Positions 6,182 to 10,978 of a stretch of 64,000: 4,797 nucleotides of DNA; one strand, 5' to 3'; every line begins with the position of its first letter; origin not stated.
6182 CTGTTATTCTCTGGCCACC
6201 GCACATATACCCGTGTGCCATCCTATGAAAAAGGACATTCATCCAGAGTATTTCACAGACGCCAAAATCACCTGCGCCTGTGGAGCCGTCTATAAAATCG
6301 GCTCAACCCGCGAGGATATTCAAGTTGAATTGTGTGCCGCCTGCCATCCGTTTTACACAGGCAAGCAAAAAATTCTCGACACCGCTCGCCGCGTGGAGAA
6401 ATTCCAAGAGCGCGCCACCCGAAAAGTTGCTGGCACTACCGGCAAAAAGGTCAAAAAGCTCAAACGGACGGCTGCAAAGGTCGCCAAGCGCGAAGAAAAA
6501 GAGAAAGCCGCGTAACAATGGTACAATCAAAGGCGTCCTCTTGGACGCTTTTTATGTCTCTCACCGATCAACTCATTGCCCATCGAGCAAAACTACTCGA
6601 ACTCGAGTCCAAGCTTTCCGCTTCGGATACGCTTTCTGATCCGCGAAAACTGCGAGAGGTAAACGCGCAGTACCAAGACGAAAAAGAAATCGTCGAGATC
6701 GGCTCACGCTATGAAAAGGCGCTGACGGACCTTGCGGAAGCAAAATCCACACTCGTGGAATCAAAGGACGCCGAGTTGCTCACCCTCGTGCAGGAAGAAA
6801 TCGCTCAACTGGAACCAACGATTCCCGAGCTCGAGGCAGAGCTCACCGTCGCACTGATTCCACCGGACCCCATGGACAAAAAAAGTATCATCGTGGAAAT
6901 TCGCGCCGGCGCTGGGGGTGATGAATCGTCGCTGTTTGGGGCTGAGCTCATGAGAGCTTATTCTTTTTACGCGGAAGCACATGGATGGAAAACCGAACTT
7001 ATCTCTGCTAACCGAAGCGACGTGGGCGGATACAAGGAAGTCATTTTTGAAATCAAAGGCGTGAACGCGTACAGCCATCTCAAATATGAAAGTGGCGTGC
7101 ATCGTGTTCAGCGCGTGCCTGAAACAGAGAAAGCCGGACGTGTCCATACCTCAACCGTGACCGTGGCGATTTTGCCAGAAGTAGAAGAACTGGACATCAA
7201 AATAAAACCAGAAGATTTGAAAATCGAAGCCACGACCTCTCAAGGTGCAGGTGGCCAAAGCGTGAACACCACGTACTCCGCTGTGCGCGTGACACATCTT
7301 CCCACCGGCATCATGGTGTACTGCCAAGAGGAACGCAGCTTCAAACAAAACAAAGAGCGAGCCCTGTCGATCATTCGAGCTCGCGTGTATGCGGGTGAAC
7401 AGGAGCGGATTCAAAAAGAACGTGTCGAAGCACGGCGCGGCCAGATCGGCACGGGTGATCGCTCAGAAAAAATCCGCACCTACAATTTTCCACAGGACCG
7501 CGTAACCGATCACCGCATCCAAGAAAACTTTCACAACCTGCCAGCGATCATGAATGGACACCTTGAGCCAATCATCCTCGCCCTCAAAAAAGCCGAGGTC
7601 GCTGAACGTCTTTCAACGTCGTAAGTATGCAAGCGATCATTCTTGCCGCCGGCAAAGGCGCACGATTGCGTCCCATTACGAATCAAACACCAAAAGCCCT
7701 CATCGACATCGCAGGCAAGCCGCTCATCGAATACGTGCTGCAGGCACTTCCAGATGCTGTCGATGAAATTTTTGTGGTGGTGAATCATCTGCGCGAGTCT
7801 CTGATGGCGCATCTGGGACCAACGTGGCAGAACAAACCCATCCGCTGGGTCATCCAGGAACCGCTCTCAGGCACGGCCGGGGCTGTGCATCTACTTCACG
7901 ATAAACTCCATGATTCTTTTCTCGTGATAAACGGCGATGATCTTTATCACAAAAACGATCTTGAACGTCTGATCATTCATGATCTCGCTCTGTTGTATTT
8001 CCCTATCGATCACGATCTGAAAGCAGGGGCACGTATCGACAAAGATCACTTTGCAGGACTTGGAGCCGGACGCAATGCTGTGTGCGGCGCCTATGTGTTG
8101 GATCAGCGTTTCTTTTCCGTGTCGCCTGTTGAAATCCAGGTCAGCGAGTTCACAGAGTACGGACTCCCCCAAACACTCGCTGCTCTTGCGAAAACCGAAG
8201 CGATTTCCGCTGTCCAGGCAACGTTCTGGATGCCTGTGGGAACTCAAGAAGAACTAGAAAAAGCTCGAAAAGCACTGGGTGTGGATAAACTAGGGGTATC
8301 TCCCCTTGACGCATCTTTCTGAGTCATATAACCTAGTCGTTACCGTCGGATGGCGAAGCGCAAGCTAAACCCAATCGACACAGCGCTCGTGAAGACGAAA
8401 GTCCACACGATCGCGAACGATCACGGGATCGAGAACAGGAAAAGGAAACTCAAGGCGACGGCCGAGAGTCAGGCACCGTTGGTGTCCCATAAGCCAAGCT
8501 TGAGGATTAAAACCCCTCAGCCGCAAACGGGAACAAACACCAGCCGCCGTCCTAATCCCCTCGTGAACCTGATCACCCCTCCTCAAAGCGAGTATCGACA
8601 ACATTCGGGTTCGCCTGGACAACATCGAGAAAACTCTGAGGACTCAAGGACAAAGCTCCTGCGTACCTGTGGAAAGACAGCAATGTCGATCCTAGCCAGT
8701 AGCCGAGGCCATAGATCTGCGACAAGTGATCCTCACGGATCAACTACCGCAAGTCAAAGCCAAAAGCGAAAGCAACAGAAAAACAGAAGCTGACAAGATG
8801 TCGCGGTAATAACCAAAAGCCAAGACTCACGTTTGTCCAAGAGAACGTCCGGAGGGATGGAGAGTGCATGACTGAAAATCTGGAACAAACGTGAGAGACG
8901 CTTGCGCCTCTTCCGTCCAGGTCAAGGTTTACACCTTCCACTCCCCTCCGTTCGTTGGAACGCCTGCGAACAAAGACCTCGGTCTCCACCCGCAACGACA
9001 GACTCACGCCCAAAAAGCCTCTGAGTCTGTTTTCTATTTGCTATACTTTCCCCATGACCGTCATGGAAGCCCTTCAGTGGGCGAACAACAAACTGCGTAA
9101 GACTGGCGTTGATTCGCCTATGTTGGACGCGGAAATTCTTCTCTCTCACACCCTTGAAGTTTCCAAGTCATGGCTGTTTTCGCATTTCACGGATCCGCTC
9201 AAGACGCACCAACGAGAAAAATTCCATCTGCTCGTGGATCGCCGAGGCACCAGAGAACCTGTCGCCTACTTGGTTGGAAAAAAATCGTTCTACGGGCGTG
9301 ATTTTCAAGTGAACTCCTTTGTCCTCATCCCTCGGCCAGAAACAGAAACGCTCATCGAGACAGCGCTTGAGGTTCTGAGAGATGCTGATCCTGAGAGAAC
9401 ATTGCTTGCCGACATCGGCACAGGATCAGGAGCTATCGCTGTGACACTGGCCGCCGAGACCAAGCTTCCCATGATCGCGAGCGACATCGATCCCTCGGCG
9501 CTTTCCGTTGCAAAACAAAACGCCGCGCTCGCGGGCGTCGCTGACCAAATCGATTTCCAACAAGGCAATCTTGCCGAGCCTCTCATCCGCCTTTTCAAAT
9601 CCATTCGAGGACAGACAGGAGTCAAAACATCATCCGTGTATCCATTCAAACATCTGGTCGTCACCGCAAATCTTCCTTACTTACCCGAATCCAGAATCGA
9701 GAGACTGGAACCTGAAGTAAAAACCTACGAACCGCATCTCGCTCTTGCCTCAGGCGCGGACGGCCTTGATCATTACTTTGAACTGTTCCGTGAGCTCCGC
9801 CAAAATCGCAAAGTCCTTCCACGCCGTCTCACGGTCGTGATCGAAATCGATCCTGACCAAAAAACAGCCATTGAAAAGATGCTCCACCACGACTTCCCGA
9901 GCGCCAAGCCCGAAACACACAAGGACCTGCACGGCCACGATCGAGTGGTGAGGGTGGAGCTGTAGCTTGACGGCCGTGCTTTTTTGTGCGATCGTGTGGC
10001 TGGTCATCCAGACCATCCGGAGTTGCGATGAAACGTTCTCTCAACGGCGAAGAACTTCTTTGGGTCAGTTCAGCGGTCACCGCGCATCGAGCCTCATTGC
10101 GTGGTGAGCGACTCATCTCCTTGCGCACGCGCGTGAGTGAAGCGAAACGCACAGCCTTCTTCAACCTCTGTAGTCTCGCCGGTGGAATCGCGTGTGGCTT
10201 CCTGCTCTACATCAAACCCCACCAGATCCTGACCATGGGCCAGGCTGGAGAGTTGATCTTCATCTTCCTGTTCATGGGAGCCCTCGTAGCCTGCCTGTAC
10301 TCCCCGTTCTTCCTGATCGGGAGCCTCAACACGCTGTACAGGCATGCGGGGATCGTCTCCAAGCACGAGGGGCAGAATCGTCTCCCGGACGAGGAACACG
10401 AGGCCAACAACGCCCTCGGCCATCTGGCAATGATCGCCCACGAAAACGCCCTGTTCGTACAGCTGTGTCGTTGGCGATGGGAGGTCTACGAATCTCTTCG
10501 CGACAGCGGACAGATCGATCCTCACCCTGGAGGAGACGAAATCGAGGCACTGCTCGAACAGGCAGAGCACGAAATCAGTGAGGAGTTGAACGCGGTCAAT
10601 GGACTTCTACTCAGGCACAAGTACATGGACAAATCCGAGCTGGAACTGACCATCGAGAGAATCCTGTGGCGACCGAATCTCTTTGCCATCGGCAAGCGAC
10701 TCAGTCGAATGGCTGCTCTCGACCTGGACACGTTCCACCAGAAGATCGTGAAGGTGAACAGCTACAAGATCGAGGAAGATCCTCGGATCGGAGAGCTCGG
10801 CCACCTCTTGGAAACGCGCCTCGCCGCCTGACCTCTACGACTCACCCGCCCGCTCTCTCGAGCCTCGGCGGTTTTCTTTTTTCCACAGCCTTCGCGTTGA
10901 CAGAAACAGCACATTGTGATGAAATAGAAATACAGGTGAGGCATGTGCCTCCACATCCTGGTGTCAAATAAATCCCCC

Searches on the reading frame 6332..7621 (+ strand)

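Call 94: search_protein_families(library=pfam, proteins=[window:6332-7621:+], max_evalue=0.001)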
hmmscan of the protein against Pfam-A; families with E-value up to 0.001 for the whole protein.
window:6332-7621:+ (430 aa): 2 families
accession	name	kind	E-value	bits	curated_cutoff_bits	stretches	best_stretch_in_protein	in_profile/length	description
PF03462.23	PCRF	-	1.2e-66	224.6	24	1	86-278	3-194/194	PCRF domain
PF00472.26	RF-1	-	6.7e-38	129.6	35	1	286-395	2-116/116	RF-1 domain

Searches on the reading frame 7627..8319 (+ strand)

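Call 94: search_protein_families(library=pfam, proteins=[window:7627-8319:+], max_evalue=0.001)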
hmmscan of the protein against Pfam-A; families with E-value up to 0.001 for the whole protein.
window:7627-8319:+ (231 aa): 3 families
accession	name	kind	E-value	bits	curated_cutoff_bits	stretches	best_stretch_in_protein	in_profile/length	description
PF00483.29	NTP_transferase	-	4.8e-20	72.6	21.2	1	3-116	2-121/245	Nucleotidyl transferase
PF12804.13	NTP_transf_3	-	2e-15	57.8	27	1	3-107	1-98/160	MobA-like NTP transferase domain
PF01128.25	IspD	-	4.1e-07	30.4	27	1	1-63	1-62/221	2-C-methyl-D-erythritol 4-phosphate cytidylyltransferase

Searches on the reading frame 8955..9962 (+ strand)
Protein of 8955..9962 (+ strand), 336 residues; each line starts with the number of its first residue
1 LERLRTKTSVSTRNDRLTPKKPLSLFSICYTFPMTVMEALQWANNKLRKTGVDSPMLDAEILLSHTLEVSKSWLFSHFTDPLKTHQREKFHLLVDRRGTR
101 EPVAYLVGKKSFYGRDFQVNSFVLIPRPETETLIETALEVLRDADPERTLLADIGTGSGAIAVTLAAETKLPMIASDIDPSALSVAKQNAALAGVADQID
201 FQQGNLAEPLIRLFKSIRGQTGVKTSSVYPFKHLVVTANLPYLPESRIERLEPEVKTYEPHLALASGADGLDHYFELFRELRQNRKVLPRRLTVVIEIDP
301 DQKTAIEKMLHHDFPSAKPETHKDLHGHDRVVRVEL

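Call 94: search_protein_families(library=pfam, proteins=[window:8955-9962:+], max_evalue=0.001)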
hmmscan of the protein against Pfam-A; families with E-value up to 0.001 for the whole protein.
window:8955-9962:+ (336 aa): 9 families
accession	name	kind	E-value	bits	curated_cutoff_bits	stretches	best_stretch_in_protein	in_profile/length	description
PF17827.6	PrmC_N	-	1.8e-21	76.9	23.4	1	38-108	1-71/71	PrmC N-terminal domain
PF06325.19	PrmA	-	1.9e-07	31.4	22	1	137-201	151-215/296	Ribosomal protein L11 methyltransferase (PrmA)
PF13649.12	Methyltransf_25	-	1.7e-06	29.1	27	1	153-208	3-57/97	Methyltransferase domain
PF13847.12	Methyltransf_31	-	2.3e-06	27.8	27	1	152-208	8-65/145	Methyltransferase domain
PF12847.13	Methyltransf_18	-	2.9e-05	24.6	27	1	145-205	12-73/151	Methyltransferase domain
PF05175.20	MTS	-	4.9e-05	23.5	23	1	147-209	31-93/170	Methyltransferase small domain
PF01170.24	UPF0020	-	0.00011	22.4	22.3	1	163-207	69-113/197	RMKL-like, methyltransferase domain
PF08241.18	Methyltransf_11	-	0.0008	20.4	21.2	0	153-208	2-53/95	Methyltransferase domain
PF09445.16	Methyltransf_15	-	0.00082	19.4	22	0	150-209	3-61/165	RNA cap guanine-N2 methyltransferase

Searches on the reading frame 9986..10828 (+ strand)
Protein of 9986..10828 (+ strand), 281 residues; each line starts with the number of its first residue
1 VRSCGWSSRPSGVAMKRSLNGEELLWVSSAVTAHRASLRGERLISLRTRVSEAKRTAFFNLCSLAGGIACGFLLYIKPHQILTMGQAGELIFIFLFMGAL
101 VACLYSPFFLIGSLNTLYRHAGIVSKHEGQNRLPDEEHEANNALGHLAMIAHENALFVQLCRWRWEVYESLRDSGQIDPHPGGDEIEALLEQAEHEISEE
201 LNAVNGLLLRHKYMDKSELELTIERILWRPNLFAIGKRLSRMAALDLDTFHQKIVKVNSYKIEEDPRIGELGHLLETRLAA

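Call 94: search_protein_families(library=pfam, proteins=[window:9986-10828:+], max_evalue=0.001)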
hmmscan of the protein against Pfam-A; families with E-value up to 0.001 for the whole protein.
window:9986-10828:+ (281 aa): 0 families
